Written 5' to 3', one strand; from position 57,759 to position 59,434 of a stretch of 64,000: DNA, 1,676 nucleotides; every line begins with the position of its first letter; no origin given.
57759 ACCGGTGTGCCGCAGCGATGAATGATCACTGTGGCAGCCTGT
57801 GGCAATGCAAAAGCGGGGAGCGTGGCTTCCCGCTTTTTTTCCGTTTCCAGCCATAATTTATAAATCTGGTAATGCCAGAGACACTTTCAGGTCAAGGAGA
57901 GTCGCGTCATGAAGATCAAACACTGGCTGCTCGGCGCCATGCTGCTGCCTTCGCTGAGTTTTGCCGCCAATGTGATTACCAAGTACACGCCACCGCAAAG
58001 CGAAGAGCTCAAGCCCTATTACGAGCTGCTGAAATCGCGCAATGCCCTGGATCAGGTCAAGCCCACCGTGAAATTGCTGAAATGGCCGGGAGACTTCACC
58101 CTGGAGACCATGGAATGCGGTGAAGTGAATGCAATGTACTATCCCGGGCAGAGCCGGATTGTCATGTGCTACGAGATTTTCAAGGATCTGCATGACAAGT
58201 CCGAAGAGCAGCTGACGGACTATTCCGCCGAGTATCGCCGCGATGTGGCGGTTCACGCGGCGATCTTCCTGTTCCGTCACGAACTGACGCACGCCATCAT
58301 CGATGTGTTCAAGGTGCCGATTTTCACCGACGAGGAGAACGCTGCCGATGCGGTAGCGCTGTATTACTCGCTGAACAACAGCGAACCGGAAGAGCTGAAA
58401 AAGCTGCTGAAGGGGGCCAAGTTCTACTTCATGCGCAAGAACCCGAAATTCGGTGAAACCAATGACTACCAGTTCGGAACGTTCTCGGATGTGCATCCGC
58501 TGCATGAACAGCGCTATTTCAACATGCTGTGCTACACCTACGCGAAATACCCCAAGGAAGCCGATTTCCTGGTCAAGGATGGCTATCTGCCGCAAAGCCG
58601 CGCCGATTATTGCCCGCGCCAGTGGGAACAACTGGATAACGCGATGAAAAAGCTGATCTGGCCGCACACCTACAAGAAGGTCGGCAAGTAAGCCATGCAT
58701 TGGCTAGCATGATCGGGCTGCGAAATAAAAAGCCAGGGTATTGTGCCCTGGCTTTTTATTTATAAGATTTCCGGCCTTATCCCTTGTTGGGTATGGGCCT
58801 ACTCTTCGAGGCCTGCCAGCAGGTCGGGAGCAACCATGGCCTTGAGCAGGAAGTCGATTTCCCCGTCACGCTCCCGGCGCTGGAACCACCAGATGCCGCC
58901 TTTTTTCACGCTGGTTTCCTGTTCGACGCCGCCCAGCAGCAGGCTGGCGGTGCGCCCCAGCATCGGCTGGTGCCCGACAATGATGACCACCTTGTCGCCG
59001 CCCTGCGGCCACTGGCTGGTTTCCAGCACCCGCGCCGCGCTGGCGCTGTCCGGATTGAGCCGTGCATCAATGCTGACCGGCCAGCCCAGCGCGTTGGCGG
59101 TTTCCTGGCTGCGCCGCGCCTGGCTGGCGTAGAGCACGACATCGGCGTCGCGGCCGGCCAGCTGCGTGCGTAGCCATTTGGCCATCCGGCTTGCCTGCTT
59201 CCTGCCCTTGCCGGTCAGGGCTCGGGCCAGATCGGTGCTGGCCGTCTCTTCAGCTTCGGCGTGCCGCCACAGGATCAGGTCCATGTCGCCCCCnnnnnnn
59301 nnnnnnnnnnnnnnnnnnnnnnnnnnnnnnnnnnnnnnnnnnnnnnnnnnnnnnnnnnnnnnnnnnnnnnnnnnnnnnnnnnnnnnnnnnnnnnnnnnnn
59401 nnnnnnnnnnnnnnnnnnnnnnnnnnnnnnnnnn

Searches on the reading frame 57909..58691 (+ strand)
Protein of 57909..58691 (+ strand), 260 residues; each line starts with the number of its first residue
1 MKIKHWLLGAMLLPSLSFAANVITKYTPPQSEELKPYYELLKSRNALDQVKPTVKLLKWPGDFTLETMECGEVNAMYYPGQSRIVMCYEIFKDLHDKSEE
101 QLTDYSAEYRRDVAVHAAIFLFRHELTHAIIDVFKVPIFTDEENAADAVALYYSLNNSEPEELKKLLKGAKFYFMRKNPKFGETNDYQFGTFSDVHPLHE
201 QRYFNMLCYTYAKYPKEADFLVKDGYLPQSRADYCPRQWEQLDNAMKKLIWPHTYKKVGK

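Call 4: search_protein_families(library=pfam, proteins=[window:57909-58691:+], max_evalue=1)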
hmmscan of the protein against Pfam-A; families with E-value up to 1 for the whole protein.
window:57909-58691:+ (260 aa): 2 families
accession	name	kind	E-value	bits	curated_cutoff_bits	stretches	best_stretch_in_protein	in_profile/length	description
PF14247.12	DUF4344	-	4.2e-43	148.1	29.6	1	26-249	1-219/220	Putative metallopeptidase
PF19875.4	DUF6348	-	0.14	12.5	27.7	0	86-135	27-79/195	Family of unknown function (DUF6348)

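Call 5: search_protein_families(library=ncbifam, proteins=[window:57909-58691:+], max_evalue=1)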
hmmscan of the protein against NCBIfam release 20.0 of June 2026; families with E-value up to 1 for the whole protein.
window:57909-58691:+ (260 aa): 2 families
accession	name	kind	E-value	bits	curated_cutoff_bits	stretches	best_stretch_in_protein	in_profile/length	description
NF045653.1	TyIsonSynPvcA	equivalog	0.049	12.5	600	1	75-125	97-149/315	L-tyrosine isonitrile synthase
NF007238.0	PRK09672.1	equivalog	0.11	11.7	274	1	103-162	150-212/309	phage exclusion protein Lit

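Call 10: find_related_loci(query=window:57909-58691:+, collection=genome_contigs, flank=6000)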
Query window:57909-58691:+ (260 aa) in genome_contigs; peptide patterns used: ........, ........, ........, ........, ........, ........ (x = any residue, [..] = any of these).
57 stretches matched a pattern; 3 encode a relative of the query (tblastn E <= 1e-3); 3 distinct loci.
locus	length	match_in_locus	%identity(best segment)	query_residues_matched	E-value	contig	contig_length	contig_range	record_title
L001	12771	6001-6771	59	3-256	5e-103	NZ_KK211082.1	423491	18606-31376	Deefgea rivuli DSM 18356 Q320DRAFT_scaffold00003.3, whole genome shotgun sequence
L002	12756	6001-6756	59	7-254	6e-102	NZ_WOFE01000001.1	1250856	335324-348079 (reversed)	Deefgea chitinilytica strain LMG 24817 1, whole genome shotgun sequence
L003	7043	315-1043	60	15-256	1e-100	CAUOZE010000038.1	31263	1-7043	MAG: uncultured Deefgea sp. isolate m03-metabat.2 genome assembly, contig: m03-c108, whole genome shotgun sequence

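Call 20: find_encoding_contigs(protein=window:57909-58691:+, flank=4000)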
Protein window:57909-58691:+ (260 aa): no gene with exactly this product is on record in the collection.

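Call 21: find_homologous_proteins(query=window:57909-58691:+, max_evalue=1e-10)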
Query window:57909-58691:+ (260 aa): 9 proteins with E <= 1e-10 among 2430 candidates.
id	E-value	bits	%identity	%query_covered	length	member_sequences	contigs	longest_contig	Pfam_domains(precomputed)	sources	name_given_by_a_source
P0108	4.9e-177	605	100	100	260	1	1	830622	PF14247.13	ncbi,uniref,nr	ncbi:DUF4344 domain-containing metallopeptidase [Chitinilyticum piscinae]|uniref:Uncharacterized pro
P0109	2.1e-151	521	87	100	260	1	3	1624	PF14247.13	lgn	-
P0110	6.6e-100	352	61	96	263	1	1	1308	PF14247.13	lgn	-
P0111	6.4e-98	346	59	98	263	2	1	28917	PF14247.13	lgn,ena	-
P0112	8.4e-98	345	61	92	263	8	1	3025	PF14247.13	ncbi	ncbi:MAG: DUF4344 domain-containing metallopeptidase [Deefgea sp.]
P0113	5.7e-97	343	59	96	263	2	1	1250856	PF14247.13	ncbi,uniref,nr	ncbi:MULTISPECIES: DUF4344 domain-containing metallopeptidase [Deefgea]|uniref:Metallopeptidase n=1 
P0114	1.8e-90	321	57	90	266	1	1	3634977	PF14247.13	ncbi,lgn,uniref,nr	ncbi:hypothetical protein HZU75_08835 [Chitinibacter fontanus]|uniref:DUF1570 domain-containing prot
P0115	3.4e-22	98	30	84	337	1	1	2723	PF14247.13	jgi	-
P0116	1.3e-21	96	30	78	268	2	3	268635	PF14247.13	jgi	jgi:hypothetical protein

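Call 22: find_encoding_contigs(protein=P0114, flank=4000, max_places=3)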
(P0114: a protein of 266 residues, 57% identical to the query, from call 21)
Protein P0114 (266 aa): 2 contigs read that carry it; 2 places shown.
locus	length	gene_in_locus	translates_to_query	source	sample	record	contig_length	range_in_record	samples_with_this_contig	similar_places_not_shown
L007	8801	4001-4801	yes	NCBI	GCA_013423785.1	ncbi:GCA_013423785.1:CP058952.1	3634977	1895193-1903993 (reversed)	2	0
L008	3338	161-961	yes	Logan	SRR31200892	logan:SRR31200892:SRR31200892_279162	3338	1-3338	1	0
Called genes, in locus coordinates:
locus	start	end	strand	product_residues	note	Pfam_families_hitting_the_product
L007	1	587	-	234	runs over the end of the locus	PF00072:Response_reg, PF00486:Trans_reg_C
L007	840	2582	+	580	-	PF02624:YcaO, PF18381:YcaO_C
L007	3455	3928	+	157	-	-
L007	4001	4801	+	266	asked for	PF14247:DUF4344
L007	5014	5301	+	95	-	PF11006:DUF2845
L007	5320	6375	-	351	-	PF02253:PLA1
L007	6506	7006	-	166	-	-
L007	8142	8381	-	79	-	PF01206:TusA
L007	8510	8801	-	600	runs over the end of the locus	PF07969:Amidohydro_3, PF01979:Amidohydro_1 (faint)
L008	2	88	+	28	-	?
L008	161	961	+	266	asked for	PF14247:DUF4344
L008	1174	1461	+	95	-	PF11006:DUF2845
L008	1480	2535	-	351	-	PF02253:PLA1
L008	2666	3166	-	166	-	-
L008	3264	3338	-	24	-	?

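Call 23: find_encoding_contigs(protein=P0109, flank=4000, max_places=3)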
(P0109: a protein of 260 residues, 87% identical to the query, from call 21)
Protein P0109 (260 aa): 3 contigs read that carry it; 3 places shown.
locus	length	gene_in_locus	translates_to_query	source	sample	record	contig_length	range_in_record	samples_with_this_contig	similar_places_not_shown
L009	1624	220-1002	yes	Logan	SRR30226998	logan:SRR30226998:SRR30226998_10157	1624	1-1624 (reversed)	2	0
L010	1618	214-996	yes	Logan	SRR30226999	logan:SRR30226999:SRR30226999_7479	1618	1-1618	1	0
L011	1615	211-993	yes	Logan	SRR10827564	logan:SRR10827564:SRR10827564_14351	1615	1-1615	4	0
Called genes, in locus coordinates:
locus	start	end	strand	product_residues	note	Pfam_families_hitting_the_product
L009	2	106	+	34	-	?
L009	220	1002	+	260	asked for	PF14247:DUF4344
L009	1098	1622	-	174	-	?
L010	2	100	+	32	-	?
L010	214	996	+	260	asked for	PF14247:DUF4344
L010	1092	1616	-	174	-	?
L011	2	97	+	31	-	?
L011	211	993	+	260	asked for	PF14247:DUF4344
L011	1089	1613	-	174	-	?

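Call 24: find_encoding_contigs(protein=P0108, flank=4000, max_places=3)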
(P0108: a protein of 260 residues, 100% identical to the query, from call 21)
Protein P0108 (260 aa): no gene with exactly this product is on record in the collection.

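Call 26: find_encoding_contigs(protein=P0116, flank=3000, max_places=3)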
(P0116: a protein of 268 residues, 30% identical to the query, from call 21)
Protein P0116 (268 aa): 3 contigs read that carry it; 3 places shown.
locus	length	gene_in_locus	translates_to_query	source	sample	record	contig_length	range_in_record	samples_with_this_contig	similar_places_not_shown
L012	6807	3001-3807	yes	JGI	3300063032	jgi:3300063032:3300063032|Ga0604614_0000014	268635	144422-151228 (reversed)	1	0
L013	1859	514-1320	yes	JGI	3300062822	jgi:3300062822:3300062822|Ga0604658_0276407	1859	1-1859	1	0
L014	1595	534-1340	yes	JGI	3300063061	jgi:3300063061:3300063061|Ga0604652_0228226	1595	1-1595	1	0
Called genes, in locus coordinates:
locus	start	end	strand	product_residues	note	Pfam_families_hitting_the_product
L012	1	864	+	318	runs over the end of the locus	PF00293:NUDIX, PF14815:NUDIX_4, PF02581:TMP-TENI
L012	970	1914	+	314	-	PF01551:Peptidase_M23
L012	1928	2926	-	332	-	PF01207:Dus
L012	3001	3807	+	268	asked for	PF14247:DUF4344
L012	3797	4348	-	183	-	PF07606:DUF1569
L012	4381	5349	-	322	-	PF00294:PfkB, PF08543:Phos_pyr_kin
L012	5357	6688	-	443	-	PF01773:Nucleos_tra2_N, PF07670:Gate, PF07662:Nucleos_tra2_C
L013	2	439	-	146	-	?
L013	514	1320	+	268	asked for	PF14247:DUF4344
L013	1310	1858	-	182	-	?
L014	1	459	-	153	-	?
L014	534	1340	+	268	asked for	PF14247:DUF4344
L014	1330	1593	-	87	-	?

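Call 27: find_encoding_contigs(protein=P0115, flank=3000, max_places=3)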
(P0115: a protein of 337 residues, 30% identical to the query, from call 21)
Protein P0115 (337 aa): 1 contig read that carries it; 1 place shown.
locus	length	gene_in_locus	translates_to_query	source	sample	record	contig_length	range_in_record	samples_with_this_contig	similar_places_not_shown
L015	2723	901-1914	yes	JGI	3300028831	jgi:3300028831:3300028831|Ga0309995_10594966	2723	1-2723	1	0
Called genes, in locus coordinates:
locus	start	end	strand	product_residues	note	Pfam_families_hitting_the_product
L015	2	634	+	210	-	?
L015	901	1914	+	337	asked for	PF14247:DUF4344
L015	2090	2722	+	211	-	?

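Call 31: search_solved_structures(query=window:57909-58691:+, max_evalue=10)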
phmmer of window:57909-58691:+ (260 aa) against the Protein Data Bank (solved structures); distinct sequences matched with E-value up to 10: 1.
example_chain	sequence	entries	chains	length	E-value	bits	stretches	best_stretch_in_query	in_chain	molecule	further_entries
28jw_w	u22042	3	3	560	0.72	12.8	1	136-170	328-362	Plastid-specific ribosomal protein-7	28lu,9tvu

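Call 36: find_homologous_proteins(query=A1, max_evalue=0.00001)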
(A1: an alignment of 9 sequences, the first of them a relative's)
Query A1 (9 sequences) (260 aa, profile of the alignment): 41 proteins with E <= 0.00001 among 8000 candidates.
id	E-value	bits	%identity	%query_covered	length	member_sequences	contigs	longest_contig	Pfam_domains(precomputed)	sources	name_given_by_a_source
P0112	6.9e-138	476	61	92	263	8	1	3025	PF14247.13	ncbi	ncbi:MAG: DUF4344 domain-containing metallopeptidase [Deefgea sp.]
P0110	9.6e-137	473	61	96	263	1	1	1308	PF14247.13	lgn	-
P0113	1.2e-136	472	59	96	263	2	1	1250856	PF14247.13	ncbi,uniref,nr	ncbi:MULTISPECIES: DUF4344 domain-containing metallopeptidase [Deefgea]|uniref:Metallopeptidase n=1 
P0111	1.3e-136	472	59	98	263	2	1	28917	PF14247.13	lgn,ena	-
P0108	2.5e-128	445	100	100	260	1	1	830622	PF14247.13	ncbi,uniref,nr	ncbi:DUF4344 domain-containing metallopeptidase [Chitinilyticum piscinae]|uniref:Uncharacterized pro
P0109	9.2e-128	443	87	100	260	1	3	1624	PF14247.13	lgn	-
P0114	1.1e-127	443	57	90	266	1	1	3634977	PF14247.13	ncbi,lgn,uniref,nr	ncbi:hypothetical protein HZU75_08835 [Chitinibacter fontanus]|uniref:DUF1570 domain-containing prot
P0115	5.5e-102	359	30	84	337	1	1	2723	PF14247.13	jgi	-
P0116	2.7e-94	333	30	78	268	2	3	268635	PF14247.13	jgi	jgi:hypothetical protein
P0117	4.2e-91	323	30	84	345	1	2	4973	PF14247.13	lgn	-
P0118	9.9e-91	322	28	90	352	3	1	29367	PF14247.13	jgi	-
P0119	2.8e-90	320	28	92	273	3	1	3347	PF14247.13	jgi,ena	jgi:hypothetical protein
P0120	1.2e-88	315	29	90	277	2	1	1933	PF14247.13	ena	-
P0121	3.9e-88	313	29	85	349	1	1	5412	PF14247.13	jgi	jgi:hypothetical protein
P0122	3.7e-87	310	28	85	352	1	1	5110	PF14247.13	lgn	-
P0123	2.1e-84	301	28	90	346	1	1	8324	PF14247.13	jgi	jgi:hypothetical protein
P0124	1.3e-81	292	32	88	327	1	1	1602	PF14247.13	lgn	-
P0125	3.0e-80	287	32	90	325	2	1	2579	PF14247.13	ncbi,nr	ncbi:MAG TPA: DUF4344 domain-containing metallopeptidase [Pyrinomonadaceae bacterium]|nr:DUF4344 dom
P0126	4.2e-79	284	30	90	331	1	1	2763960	PF14247.13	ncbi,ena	-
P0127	4.9e-79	283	29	90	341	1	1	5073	PF14247.13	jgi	jgi:hypothetical protein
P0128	5.7e-79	283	32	90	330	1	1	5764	PF14247.13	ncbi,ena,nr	ncbi:MAG TPA: DUF4344 domain-containing metallopeptidase [Pyrinomonadaceae bacterium]|nr:DUF4344 dom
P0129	6.8e-79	283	32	88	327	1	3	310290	PF14247.13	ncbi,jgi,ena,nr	ncbi:MAG TPA: DUF4344 domain-containing metallopeptidase [Pyrinomonadaceae bacterium]|nr:DUF4344 dom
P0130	2.0e-78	281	32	90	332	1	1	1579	PF14247.13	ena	-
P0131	2.2e-78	281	30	80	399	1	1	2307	PF14247.13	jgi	jgi:hypothetical protein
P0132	7.4e-78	280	32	90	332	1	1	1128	PF14247.13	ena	-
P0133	8.6e-78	279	32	90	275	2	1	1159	PF14247.13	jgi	jgi:hypothetical protein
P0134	4.7e-77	277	32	90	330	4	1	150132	PF14247.13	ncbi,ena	-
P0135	6.3e-76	273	31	90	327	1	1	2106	PF14247.13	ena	-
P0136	4.3e-69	251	29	97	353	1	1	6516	PF14247.13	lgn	-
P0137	7.6e-69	250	28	93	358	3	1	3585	PF14247.13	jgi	jgi:hypothetical protein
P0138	1.3e-68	249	29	90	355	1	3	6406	PF14247.13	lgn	-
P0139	3.5e-68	248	28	97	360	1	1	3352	PF14247.13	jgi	jgi:hypothetical protein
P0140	3.7e-68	248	29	93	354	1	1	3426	PF14247.13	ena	-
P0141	1.9e-67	245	28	93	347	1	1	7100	PF14247.13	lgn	-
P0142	2.7e-67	245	29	93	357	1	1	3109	PF14247.13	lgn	-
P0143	3.5e-66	241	28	93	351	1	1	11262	PF14247.13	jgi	jgi:hypothetical protein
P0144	1.1e-55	207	36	80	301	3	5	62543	PF14247.13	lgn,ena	-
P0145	8.9e-55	204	32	90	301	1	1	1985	PF14247.13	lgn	-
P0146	1.6e-54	203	36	75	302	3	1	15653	PF14247.13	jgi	jgi:hypothetical protein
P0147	3.4e-40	156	31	48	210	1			PF14247.13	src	-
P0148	1.2e-38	151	27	43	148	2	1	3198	PF14247.13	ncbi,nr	ncbi:MAG TPA: DUF4344 domain-containing metallopeptidase, partial [Pyrinomonadaceae bacterium]|nr:DU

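Call 38: find_encoding_contigs(protein=P0144, flank=3000, max_places=2)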
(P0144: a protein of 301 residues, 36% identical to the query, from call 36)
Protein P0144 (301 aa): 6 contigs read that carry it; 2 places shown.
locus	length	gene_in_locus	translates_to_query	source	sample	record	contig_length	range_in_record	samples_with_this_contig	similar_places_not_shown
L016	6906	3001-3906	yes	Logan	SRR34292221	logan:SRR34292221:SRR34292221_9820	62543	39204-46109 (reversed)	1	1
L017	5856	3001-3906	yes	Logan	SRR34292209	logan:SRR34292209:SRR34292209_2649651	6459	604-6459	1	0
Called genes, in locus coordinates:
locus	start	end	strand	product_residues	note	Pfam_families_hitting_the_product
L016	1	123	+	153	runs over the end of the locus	PF01668:SmpB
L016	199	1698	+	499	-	PF02789:Peptidase_M17_N, PF00883:Peptidase_M17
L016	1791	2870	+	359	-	PF00144:Beta-lactamase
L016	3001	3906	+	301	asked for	PF14247:DUF4344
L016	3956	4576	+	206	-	-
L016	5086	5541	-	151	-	PF13098:Thioredoxin_2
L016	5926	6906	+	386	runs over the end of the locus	PF08442:ATP-grasp_2, PF13549:ATP-grasp_5, PF24948:Citrate_synth_N, PF00549:Ligase_CoA, PF19045:Ligase_CoA_2 (faint)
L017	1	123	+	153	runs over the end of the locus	PF01668:SmpB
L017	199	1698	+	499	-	PF02789:Peptidase_M17_N, PF00883:Peptidase_M17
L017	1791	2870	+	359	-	PF00144:Beta-lactamase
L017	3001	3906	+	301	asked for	PF14247:DUF4344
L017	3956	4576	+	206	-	-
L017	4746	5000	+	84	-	-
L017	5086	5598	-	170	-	PF13098:Thioredoxin_2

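Call 39: find_encoding_contigs(protein=P0129, flank=3000, max_places=2)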
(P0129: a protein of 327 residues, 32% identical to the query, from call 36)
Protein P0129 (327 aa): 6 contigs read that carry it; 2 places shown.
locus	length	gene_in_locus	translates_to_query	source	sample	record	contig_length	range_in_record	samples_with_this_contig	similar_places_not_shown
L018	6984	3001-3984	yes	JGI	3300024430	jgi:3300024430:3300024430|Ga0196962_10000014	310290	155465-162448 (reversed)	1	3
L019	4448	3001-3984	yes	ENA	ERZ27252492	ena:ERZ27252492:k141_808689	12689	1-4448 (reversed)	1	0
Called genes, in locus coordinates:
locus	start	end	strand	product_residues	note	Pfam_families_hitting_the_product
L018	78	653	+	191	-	PF07638:Sigma70_ECF, PF08281:Sigma70_r4_2, PF04545:Sigma70_r4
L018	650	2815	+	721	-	PF00069:Pkinase, PF07714:PK_Tyr_Ser-Thr, PF01464:SLT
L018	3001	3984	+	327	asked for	PF14247:DUF4344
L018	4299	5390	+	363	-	PF14247:DUF4344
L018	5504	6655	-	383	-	PF00437:T2SSE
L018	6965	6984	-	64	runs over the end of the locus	-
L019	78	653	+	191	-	PF07638:Sigma70_ECF, PF08281:Sigma70_r4_2, PF04545:Sigma70_r4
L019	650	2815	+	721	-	PF00069:Pkinase, PF07714:PK_Tyr_Ser-Thr, PF01464:SLT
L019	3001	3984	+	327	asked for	PF14247:DUF4344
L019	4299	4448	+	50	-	?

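Call 44: predict_structure(alignment_id=A2)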
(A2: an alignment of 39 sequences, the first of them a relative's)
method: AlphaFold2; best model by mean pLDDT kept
length: 260 residues; sequences in the alignment: 39
mean_pLDDT: 83.2   pTM: 0.81
mean pLDDT of the five models: 83.2, 82.2, 81.0, 81.0, 81.0
residues with pLDDT >= 90: 137; 70-90: 81; 50-70: 15; < 50: 27
segments of 3 or more residues with pLDDT < 50: 1-17, 190-196, 258-260
pLDDT, mean of each block of 10 residues (from residue 1): 33 45 95 95 87 86 95 92 94 94 93 91 92 87 90 87 88 85 60 53 90 91 87 93 93 67
secondary structure, 60 per line:
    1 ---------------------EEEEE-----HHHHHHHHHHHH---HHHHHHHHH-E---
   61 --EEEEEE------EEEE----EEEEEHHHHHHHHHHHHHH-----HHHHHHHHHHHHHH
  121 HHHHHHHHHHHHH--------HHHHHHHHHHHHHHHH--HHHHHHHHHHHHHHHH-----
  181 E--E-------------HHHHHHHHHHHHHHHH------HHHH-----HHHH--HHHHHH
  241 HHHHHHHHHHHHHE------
elements in order: E22-26 H32-43 H47-55 E63-68 E75-78 E83-87 H88-101 H107-133 H142-157 H160-175 H198-213 H220-223 H229-232 H235-253

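Call 59: find_encoding_contigs(protein=P0113, flank=1500, max_places=8)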
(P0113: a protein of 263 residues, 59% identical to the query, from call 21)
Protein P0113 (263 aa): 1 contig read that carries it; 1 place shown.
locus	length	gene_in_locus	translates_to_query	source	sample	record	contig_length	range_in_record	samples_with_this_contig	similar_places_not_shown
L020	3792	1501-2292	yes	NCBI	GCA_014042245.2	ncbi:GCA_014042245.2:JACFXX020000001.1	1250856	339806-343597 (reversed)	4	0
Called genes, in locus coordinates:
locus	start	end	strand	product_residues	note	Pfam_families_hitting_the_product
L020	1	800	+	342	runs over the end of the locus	PF00155:Aminotran_1_2, PF01212:Beta_elim_lyase, PF01041:DegT_DnrJ_EryC1 (faint)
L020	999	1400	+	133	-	-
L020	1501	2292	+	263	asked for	PF14247:DUF4344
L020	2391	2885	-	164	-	PF00578:AhpC-TSA, PF08534:Redoxin, PF00085:Thioredoxin (faint), PF13098:Thioredoxin_2 (weak), PF13905:Thioredoxin_8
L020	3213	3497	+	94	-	PF00166:Cpn10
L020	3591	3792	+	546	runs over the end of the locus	PF00118:Cpn60_TCP1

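Call 60: find_encoding_contigs(protein=P0111, flank=1500, max_places=8)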
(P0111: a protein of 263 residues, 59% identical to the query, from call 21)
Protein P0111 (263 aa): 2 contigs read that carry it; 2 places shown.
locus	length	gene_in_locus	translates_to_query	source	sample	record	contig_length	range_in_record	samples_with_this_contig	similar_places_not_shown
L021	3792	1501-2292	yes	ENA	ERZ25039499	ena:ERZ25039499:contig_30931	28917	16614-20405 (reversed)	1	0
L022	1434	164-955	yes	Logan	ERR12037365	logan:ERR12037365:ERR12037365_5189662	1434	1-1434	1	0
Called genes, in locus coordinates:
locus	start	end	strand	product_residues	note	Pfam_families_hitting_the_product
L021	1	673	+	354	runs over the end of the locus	PF00155:Aminotran_1_2, PF01212:Beta_elim_lyase, PF01041:DegT_DnrJ_EryC1 (faint)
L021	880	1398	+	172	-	-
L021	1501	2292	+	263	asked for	PF14247:DUF4344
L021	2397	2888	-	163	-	PF00578:AhpC-TSA, PF08534:Redoxin, PF00085:Thioredoxin (faint), PF02630:SCO1-SenC (weak), PF13098:Thioredoxin_2 (weak), PF13905:Thioredoxin_8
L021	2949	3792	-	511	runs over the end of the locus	PF00015:MCPsignal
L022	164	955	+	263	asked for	PF14247:DUF4344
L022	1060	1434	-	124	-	?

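Call 61: find_encoding_contigs(protein=P0112, flank=1500, max_places=8)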
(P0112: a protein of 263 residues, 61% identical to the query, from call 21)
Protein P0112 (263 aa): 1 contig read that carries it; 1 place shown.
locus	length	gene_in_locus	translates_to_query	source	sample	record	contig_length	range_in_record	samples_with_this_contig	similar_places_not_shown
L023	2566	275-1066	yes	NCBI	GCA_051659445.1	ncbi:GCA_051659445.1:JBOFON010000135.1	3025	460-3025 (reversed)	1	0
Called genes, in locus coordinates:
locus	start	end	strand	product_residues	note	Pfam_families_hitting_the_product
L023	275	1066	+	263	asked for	PF14247:DUF4344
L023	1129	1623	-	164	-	PF08534:Redoxin, PF00578:AhpC-TSA, PF00085:Thioredoxin (faint), PF13098:Thioredoxin_2 (weak), PF13905:Thioredoxin_8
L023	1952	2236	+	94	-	PF00166:Cpn10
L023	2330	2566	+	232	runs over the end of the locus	PF00118:Cpn60_TCP1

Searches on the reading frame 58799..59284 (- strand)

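Call 14: search_protein_families(library=pfam, proteins=[window:58799-59284:-], max_evalue=0.00001)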
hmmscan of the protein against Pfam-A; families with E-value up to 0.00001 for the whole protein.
window:58799-59284:- (161 aa): 1 family
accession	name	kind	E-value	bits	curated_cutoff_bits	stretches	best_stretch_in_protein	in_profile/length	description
PF00300.27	His_Phos_1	-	2.6e-08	34.2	21.7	1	3-76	1-77/194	Histidine phosphatase superfamily (branch 1)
